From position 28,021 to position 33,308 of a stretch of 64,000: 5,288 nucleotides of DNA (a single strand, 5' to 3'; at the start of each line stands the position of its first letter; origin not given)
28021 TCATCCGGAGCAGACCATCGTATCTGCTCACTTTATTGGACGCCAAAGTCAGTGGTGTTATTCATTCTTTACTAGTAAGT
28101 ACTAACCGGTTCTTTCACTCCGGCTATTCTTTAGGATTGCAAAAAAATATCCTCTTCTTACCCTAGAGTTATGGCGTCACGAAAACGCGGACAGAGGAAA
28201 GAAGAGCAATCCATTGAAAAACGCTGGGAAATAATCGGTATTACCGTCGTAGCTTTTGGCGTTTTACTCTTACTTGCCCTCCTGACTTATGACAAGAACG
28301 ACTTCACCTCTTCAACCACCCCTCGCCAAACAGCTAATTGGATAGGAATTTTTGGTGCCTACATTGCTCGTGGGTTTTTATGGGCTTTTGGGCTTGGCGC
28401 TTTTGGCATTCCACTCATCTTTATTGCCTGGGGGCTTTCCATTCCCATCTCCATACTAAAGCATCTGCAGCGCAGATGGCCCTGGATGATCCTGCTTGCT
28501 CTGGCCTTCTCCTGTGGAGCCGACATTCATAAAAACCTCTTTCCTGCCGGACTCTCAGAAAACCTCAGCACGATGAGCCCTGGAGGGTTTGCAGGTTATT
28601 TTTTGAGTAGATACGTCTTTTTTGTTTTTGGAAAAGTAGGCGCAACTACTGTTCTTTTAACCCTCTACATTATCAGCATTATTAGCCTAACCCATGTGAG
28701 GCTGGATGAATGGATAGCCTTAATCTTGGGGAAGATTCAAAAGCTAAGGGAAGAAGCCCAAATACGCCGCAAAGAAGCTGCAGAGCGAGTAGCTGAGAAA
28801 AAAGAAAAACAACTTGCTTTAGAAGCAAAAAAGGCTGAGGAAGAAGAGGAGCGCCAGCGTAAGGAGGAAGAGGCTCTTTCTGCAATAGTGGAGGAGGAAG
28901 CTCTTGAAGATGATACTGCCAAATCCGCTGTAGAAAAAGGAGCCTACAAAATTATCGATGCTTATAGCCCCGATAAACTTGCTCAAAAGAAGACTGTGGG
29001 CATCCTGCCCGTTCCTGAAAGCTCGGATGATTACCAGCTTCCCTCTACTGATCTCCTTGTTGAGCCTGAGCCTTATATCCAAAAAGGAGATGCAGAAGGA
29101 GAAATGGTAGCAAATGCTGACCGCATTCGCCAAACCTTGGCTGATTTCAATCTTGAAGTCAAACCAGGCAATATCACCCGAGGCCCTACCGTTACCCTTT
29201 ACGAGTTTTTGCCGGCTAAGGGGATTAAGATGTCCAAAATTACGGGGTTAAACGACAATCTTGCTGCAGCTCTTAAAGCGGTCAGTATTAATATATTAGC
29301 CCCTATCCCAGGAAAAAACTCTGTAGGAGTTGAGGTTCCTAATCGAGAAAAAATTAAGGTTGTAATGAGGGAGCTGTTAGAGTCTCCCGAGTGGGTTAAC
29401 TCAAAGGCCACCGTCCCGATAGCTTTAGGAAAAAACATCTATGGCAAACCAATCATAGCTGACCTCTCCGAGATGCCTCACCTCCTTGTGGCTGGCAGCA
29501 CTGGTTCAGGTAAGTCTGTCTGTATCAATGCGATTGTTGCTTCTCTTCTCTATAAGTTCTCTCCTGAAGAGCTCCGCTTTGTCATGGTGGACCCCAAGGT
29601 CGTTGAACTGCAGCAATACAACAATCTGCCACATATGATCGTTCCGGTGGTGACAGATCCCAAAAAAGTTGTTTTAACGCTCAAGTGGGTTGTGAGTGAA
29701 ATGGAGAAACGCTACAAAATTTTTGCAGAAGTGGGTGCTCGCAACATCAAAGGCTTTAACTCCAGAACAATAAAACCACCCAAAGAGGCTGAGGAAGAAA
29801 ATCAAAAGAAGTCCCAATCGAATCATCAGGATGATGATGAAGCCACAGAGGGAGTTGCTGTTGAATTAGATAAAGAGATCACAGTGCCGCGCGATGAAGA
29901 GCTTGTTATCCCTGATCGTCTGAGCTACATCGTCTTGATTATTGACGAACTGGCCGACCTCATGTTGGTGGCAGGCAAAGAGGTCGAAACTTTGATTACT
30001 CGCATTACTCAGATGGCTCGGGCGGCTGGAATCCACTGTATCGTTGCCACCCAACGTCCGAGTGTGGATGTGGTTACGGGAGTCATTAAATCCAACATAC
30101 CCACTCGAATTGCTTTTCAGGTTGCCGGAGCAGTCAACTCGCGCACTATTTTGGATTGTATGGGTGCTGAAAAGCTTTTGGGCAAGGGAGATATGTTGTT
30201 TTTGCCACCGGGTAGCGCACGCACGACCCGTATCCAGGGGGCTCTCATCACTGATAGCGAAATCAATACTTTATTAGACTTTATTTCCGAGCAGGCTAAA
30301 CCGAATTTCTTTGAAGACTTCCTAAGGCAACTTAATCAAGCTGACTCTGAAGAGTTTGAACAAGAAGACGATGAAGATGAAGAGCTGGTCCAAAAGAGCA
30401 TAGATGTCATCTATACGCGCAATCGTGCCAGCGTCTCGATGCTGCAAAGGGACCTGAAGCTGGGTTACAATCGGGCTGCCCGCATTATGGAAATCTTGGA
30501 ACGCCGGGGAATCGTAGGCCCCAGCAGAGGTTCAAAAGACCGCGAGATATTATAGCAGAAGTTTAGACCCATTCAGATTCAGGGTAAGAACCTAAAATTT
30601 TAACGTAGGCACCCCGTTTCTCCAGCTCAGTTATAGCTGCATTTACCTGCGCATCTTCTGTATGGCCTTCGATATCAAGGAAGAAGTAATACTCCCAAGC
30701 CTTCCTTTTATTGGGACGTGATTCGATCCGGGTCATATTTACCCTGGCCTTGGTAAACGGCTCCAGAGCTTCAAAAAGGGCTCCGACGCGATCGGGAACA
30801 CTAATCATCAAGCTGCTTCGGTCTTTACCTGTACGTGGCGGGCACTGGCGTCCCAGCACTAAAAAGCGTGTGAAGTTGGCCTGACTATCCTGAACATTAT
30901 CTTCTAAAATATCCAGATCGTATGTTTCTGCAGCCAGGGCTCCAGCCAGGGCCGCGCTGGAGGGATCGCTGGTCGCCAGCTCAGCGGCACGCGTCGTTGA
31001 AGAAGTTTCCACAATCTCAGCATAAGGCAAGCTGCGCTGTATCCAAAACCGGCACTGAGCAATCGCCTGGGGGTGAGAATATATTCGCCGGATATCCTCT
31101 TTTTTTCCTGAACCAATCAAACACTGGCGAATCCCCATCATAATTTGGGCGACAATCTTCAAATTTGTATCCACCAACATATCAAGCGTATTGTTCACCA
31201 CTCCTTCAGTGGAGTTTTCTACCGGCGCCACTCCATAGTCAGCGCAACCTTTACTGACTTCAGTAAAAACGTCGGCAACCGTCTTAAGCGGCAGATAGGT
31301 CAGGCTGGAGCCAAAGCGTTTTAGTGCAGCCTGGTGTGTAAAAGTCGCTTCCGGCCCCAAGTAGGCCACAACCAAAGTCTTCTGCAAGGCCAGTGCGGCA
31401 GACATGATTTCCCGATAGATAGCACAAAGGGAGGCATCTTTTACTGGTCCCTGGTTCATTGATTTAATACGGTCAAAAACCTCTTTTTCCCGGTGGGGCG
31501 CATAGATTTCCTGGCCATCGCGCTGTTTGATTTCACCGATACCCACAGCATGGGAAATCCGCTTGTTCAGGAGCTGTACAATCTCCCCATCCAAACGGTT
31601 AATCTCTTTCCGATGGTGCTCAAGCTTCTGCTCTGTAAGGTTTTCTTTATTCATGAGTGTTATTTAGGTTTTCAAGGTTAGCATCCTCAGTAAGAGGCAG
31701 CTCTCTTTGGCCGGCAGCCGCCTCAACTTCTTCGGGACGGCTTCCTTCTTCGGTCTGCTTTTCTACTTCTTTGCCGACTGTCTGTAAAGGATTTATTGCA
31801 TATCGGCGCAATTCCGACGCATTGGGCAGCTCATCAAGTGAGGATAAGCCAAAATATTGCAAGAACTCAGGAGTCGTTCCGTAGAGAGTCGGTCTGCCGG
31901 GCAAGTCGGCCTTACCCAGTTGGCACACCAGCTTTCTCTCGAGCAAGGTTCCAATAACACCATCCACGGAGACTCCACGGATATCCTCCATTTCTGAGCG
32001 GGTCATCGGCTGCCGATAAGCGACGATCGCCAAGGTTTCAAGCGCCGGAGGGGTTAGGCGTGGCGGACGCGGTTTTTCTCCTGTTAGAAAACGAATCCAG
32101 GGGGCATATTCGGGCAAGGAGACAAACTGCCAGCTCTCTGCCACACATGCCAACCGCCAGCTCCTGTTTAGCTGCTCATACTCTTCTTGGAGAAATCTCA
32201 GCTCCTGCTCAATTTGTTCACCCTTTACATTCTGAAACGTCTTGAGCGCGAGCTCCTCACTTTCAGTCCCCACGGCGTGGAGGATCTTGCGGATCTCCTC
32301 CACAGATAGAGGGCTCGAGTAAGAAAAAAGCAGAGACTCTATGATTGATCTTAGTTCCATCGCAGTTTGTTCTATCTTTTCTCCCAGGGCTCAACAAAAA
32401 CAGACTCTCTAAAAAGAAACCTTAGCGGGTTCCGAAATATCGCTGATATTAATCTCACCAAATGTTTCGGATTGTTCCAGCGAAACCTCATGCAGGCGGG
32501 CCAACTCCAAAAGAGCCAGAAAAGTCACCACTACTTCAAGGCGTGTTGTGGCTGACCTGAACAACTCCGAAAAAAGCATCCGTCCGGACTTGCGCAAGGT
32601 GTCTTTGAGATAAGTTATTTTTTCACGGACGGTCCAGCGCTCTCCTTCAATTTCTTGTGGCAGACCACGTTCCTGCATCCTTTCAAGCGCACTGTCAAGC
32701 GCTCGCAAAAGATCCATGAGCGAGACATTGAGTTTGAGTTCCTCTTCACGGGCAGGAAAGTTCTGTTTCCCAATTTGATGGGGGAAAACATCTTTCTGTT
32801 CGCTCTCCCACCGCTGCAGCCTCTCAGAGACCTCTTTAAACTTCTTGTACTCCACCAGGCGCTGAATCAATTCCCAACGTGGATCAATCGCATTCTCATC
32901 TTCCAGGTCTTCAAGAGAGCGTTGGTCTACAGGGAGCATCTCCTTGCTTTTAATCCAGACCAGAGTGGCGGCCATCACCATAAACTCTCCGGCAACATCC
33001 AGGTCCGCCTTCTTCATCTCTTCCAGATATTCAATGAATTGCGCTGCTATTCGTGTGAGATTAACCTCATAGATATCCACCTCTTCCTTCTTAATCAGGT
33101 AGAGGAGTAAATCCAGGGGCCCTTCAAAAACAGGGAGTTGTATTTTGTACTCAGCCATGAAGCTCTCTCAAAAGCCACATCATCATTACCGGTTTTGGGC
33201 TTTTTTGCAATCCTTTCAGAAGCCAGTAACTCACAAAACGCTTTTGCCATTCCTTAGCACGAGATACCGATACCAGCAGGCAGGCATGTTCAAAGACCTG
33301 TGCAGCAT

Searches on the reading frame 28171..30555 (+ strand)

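Call 3: search_protein_families(library=pfam, proteins=[window:28171-30555:+], max_evalue=0.01)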
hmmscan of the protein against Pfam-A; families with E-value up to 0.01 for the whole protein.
window:28171-30555:+ (794 aa): 6 families
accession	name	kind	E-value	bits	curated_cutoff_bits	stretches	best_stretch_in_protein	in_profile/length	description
PF01580.24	FtsK_SpoIIIE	-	5.5e-66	222.6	24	1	400-632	3-221/221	FtsK/SpoIIIE family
PF17854.6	FtsK_alpha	-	9.4e-28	96.8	22.9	1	290-391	1-101/101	FtsK alpha domain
PF13491.11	FtsK_4TM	-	2e-24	86.6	23.1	1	20-178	6-163/171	4TM region of DNA translocase FtsK/SpoIIIE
PF09397.16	FtsK_gamma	-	8.1e-23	80.4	30.6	1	735-794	2-61/63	Ftsk gamma domain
PF12846.13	AAA_10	-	1.4e-05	24.7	27.5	1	435-487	21-69/362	AAA-like domain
PF01935.23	DUF87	-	0.0016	19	23.2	1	427-475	13-60/220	Helicase HerA, central domain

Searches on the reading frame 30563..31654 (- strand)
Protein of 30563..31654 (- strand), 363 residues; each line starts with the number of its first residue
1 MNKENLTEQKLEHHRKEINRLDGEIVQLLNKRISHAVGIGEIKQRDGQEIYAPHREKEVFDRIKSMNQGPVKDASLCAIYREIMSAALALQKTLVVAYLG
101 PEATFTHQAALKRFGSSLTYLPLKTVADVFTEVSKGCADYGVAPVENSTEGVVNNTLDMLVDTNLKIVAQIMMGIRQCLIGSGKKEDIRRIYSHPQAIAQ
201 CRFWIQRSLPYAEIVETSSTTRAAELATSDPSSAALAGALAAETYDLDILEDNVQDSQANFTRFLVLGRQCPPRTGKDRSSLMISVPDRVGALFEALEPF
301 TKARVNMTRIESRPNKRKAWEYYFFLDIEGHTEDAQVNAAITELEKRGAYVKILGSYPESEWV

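Call 65: search_protein_families(library=pfam, proteins=[window:30563-31654:-], max_evalue=0.00001)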
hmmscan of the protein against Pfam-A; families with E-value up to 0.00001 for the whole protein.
window:30563-31654:- (363 aa): 3 families
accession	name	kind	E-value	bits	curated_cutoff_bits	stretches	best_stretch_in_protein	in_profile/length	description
PF00800.23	PDT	-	5.3e-63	212.5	25.2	1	96-270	1-179/181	Prephenate dehydratase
PF01817.26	CM_2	-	7.3e-22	77.8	27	1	15-92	2-80/80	Chorismate mutase type II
PF01842.31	ACT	-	1.2e-11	44.6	27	1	281-345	2-65/66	ACT domain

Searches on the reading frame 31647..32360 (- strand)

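Call 66: search_protein_families(library=pfam, proteins=[window:31647-32360:-], max_evalue=0.00001)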
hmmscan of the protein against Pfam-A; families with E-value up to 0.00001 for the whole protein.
window:31647-32360:- (237 aa): 1 family
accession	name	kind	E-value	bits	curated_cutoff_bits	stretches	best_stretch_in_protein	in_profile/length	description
PF04079.22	SMC_ScpB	-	4.2e-48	163.4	27.4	1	6-180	2-159/160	Segregation and condensation complex subunit ScpB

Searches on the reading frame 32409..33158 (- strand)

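Call 66: search_protein_families(library=pfam, proteins=[window:32409-33158:-], max_evalue=0.00001)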
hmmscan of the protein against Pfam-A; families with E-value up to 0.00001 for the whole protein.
window:32409-33158:- (249 aa): 1 family
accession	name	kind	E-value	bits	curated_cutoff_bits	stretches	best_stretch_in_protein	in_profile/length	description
PF02616.19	SMC_ScpA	-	2.1e-37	129.8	24.6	1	21-239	1-230/232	Segregation and condensation protein ScpA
